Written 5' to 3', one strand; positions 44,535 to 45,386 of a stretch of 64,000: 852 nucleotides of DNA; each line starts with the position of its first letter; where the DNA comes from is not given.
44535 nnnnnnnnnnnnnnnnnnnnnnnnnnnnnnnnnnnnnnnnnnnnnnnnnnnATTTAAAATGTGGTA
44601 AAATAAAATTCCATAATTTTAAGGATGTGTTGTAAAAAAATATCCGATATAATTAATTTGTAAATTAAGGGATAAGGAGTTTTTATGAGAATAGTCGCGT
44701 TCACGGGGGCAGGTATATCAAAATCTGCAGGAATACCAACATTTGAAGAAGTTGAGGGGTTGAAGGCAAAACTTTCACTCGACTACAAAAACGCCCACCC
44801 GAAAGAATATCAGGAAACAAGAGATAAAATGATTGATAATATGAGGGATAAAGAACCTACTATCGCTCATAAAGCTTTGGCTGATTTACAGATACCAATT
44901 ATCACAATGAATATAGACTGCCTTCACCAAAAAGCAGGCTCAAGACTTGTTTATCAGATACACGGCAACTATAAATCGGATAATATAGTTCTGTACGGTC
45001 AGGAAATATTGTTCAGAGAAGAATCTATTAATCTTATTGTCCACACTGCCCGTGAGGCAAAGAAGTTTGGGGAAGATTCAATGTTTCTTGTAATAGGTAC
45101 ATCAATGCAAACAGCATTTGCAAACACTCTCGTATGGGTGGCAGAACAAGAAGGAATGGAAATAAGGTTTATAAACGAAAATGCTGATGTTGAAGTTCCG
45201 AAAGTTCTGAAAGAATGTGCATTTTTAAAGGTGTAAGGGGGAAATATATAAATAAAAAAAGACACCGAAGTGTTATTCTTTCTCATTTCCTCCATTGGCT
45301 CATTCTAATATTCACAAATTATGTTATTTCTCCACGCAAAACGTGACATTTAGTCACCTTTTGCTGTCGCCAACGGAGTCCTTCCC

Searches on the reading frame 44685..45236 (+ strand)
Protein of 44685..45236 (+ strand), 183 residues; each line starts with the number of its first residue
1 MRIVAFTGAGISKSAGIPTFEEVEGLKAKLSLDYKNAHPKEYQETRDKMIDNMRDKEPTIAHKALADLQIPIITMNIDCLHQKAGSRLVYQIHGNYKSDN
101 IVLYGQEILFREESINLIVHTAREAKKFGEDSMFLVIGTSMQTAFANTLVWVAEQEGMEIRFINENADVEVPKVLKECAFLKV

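Call 3: search_protein_families(library=pfam, proteins=[window:44685-45236:+], max_evalue=1)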
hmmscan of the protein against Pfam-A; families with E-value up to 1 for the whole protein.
window:44685-45236:+ (183 aa): 4 families
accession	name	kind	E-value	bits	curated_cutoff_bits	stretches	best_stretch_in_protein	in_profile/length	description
PF02146.23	SIR2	-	4.2e-15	56.6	24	1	8-97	1-106/180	Sir2 family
PF13289.12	SIR2_2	-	0.018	15.6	24.5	1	62-149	13-101/141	SIR2-like domain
PF17369.7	DUF5391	-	0.032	14.8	25.7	1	102-160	19-75/135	Family of unknown function (DUF5391)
PF04417.17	DUF501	-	0.13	12.6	23.8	1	27-90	61-127/139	Protein of unknown function (DUF501)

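Call 4: search_protein_families(library=ncbifam, proteins=[window:44685-45236:+], max_evalue=1)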
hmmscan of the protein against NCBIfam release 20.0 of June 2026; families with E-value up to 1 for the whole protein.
window:44685-45236:+ (183 aa): 8 families
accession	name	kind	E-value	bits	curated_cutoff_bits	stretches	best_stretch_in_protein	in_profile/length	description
NF001753.0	PRK00481.1-3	subfamily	3.1e-25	88.6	243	2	2-97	15-121/252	NAD-dependent protein deacylase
NF040867.1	prot_deacyl_CobB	equivalog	1.1e-24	87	320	2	3-98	13-119/242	NAD-dependent protein deacetylase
NF010736.0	PRK14138.1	equivalog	6e-20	71.5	395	1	4-97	15-118/244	NAD-dependent deacetylase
NF001754.0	PRK00481.1-4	equivalog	9.6e-18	64.2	252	2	2-97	17-126/244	NAD-dependent protein deacylase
NF001752.0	PRK00481.1-1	equivalog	4.9e-17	62.3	221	1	2-97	16-126/242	NAD-dependent protein deacylase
NF003738.0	PRK05333.1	equivalog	4.2e-11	42.3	305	1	2-97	28-134/295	NAD-dependent protein deacetylase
NF001755.0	PRK00481.1-5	equivalog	1.5e-09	37.3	318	1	2-97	42-151/278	Sir2 family NAD+-dependent deacetylase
TIGR02193.1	heptsyl_trn_I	equivalog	0.11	11.6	185.3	1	112-170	180-238/320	lipopolysaccharide heptosyltransferase I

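Call 5: search_protein_families(library=padloc, proteins=[window:44685-45236:+], max_evalue=1)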
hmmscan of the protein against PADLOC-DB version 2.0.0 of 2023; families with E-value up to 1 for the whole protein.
window:44685-45236:+ (183 aa): 3 families
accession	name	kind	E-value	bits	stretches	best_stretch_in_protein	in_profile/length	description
PDLC04167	Dsr1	-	0.0092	11.7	1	2-53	22-75/1248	-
PDLC05061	PDC-S65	-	0.015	12.6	0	7-23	37-53/592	-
PDLC02419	Aga_SIR2-PNTD1-PNTD2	-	0.02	11.6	1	4-48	9-53/558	Class I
